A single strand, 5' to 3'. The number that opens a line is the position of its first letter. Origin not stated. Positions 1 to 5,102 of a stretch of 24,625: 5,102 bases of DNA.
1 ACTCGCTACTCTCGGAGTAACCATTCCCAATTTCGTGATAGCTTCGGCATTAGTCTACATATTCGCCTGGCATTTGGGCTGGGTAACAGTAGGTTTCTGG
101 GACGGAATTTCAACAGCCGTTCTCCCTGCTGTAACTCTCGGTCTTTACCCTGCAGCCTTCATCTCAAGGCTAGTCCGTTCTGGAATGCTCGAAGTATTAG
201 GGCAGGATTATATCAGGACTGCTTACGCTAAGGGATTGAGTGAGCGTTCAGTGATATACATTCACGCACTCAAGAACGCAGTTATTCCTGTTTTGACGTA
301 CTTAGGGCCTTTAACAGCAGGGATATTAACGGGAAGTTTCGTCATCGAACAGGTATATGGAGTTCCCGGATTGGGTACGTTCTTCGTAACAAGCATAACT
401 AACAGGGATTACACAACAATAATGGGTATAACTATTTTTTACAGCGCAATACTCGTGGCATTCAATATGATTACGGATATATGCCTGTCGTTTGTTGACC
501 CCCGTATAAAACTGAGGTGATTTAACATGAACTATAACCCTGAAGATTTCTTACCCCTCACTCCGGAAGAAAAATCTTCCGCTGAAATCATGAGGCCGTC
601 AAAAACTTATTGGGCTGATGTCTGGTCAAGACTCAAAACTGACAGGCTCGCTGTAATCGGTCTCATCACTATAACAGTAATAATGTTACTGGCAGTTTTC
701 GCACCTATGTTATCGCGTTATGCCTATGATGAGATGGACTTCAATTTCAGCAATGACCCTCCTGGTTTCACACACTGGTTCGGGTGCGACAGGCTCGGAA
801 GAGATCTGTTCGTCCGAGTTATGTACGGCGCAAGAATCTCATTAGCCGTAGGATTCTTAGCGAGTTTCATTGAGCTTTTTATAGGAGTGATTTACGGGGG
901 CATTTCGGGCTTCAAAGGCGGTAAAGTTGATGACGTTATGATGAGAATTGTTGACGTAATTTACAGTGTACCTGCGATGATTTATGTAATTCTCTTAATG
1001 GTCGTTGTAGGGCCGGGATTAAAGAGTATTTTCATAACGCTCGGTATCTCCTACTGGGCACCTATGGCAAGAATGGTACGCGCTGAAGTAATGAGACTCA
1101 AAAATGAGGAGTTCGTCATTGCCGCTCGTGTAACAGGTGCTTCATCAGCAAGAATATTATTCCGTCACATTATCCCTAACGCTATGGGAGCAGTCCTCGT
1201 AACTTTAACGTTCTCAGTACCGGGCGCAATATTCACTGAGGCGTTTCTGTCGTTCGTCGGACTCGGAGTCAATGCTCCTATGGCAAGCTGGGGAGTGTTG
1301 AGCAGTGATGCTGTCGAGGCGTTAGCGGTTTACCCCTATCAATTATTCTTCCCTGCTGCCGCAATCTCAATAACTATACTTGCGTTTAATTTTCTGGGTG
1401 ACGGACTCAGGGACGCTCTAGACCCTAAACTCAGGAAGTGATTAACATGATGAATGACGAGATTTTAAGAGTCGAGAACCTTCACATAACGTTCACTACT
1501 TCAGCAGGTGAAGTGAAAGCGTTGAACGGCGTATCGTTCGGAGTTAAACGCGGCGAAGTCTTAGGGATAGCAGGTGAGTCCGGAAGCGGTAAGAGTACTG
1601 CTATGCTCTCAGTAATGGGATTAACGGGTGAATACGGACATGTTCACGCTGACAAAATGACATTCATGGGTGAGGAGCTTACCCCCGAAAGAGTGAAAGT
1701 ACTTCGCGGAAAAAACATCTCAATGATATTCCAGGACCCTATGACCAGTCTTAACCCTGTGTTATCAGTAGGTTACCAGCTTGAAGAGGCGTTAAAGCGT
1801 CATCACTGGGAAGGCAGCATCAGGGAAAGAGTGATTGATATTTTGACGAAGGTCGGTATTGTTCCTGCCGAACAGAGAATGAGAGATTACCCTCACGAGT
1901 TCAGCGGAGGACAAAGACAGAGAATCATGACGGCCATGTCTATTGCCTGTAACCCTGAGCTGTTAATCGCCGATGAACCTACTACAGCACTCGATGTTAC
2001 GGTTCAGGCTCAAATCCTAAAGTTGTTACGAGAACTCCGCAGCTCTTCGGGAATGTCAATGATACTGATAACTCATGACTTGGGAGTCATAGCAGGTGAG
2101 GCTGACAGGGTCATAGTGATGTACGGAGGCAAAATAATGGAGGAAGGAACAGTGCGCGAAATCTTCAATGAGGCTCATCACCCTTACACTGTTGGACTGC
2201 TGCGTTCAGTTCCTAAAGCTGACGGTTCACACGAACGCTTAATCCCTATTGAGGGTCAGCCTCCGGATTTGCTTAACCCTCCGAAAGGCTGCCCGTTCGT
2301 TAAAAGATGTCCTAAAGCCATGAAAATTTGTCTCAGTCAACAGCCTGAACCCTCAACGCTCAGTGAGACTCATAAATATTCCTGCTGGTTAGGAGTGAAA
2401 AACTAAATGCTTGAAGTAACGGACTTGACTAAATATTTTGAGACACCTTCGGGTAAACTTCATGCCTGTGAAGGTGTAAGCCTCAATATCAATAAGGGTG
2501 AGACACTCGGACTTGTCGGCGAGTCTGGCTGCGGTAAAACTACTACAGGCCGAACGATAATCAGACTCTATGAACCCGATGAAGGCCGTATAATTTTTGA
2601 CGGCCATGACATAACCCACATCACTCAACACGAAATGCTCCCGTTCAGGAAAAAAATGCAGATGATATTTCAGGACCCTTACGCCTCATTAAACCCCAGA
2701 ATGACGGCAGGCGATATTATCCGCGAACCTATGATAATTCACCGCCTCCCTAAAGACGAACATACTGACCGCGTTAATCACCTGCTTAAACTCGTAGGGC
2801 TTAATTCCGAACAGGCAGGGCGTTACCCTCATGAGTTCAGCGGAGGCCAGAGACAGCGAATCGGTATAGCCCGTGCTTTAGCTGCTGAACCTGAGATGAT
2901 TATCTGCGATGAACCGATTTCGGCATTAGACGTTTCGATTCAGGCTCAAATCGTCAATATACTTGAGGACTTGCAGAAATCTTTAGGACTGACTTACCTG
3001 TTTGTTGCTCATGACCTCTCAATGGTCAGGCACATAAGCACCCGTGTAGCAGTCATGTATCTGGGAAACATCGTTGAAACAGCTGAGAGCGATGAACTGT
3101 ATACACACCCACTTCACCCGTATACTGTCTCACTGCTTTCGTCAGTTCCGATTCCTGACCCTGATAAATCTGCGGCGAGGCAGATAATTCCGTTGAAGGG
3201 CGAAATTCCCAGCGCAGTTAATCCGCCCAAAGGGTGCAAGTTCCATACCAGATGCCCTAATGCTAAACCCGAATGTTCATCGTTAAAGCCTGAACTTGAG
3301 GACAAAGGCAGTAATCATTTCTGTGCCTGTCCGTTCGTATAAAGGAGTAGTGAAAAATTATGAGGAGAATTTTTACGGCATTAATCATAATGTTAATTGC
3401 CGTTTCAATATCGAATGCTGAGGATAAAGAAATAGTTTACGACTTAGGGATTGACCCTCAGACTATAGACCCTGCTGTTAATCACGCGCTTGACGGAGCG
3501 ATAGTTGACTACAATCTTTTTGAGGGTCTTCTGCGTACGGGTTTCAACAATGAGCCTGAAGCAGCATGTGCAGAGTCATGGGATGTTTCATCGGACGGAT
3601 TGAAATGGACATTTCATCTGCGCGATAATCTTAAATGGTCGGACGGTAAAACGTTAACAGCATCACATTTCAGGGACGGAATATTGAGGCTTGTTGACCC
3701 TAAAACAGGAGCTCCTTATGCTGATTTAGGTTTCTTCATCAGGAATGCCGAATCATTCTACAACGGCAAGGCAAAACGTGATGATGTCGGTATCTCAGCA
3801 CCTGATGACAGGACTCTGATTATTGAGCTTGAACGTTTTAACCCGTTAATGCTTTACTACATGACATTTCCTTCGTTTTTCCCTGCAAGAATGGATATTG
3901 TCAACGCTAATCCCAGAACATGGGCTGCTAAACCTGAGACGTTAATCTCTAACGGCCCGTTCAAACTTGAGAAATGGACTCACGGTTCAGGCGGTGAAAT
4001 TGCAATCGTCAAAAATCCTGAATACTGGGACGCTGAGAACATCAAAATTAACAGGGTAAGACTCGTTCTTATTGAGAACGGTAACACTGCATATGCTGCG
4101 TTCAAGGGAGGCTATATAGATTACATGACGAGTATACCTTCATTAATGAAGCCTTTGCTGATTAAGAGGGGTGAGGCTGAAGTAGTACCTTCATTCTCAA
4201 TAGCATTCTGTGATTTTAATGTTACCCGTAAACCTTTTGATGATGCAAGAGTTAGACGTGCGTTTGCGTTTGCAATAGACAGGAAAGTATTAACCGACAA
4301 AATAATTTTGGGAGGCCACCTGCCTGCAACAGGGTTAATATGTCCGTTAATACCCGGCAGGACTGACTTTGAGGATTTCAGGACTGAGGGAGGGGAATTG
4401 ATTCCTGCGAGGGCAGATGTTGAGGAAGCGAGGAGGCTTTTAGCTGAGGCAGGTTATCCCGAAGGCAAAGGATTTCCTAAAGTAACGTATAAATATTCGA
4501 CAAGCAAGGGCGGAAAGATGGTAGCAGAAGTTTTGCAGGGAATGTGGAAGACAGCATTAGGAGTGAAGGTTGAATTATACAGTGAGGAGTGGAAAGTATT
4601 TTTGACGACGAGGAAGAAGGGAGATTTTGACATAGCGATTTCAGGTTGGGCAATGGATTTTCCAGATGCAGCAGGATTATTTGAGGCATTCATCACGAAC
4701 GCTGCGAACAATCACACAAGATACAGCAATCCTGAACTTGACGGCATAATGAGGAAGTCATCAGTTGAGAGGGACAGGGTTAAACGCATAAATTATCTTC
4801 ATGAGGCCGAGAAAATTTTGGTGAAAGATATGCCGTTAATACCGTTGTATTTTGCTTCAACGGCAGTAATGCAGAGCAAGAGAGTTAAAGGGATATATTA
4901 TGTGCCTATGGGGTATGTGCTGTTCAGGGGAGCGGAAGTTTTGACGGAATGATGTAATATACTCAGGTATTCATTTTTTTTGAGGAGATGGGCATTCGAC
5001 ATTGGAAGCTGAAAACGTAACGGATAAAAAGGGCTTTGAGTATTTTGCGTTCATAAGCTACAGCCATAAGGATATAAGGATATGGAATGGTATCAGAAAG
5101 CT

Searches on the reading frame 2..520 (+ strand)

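Call 15: search_protein_families(library=pfam, proteins=[window:2-520:+], max_evalue=0.001)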
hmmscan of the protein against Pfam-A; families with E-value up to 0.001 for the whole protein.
window:2-520:+ (172 aa): 1 family
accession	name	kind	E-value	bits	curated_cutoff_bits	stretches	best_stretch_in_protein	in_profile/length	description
PF00528.27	BPD_transp_1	-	2.1e-31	109.5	26.4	1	3-170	25-183/184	Binding-protein-dependent transport system inner membrane component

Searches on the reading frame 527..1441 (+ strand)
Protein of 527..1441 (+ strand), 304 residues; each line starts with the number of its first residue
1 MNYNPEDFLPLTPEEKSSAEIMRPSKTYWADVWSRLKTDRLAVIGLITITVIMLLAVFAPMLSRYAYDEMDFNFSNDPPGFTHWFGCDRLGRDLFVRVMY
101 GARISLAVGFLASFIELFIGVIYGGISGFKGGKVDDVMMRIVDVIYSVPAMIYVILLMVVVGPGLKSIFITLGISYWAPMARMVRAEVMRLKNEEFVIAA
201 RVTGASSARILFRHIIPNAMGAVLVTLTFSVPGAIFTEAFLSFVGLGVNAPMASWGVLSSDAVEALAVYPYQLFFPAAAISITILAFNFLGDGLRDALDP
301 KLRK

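Call 15: search_protein_families(library=pfam, proteins=[window:527-1441:+], max_evalue=0.001)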
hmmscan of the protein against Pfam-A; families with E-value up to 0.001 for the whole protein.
window:527-1441:+ (304 aa): 2 families
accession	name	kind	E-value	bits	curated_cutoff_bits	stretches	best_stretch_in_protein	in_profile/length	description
PF00528.27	BPD_transp_1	-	1.3e-31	110.2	26.4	1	120-304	1-184/184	Binding-protein-dependent transport system inner membrane component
PF12911.12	OppC_N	-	2e-17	63.2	23.9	1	27-79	1-53/53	N-terminal TM domain of oligopeptide transport permease C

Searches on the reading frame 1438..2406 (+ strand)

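Call 15: search_protein_families(library=pfam, proteins=[window:1438-2406:+], max_evalue=0.001)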
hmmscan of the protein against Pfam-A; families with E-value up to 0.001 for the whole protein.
window:1438-2406:+ (322 aa): 4 families
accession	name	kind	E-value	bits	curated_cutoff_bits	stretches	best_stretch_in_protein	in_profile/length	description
PF00005.33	ABC_tran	-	2.5e-27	96.6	25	1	29-183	1-137/137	ABC transporter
PF08352.17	oligo_HPY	-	6.5e-21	74.9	27.1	1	234-298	1-65/65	Oligopeptide/dipeptide transporter, C-terminal region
PF13304.12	AAA_21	-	0.00023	21.8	27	0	151-218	234-303/304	AAA domain, putative AbiEii toxin, Type IV TA system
PF02463.25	SMC_N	-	0.00026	20.9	40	1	42-227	27-210/220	RecF/RecN/SMC N terminal domain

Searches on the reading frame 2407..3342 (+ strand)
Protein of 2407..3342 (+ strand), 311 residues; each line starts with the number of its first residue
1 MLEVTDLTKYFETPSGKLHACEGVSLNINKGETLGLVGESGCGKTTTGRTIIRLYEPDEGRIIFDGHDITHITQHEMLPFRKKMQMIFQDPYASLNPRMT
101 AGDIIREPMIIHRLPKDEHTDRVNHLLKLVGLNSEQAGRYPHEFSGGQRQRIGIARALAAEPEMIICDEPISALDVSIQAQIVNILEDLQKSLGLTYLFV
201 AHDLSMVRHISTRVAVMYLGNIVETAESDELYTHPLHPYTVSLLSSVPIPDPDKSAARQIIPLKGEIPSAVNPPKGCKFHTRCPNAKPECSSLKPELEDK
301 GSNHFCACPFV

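Call 15: search_protein_families(library=pfam, proteins=[window:2407-3342:+], max_evalue=0.001)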
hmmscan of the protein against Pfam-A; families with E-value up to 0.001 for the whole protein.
window:2407-3342:+ (311 aa): 2 families
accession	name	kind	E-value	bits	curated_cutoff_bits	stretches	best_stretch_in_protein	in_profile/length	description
PF00005.33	ABC_tran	-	1.4e-35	123.3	25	1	22-171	2-136/137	ABC transporter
PF08352.17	oligo_HPY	-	1.2e-18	67.7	27.1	1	223-290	1-65/65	Oligopeptide/dipeptide transporter, C-terminal region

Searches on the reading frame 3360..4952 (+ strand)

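Call 15: search_protein_families(library=pfam, proteins=[window:3360-4952:+], max_evalue=0.001)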
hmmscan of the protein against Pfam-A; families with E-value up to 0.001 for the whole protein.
window:3360-4952:+ (530 aa): 1 family
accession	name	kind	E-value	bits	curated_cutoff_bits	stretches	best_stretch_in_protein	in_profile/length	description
PF00496.27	SBP_bac_5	-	7.8e-86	288.9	32.4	1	65-450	1-366/368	Bacterial extracellular solute-binding proteins, family 5 Middle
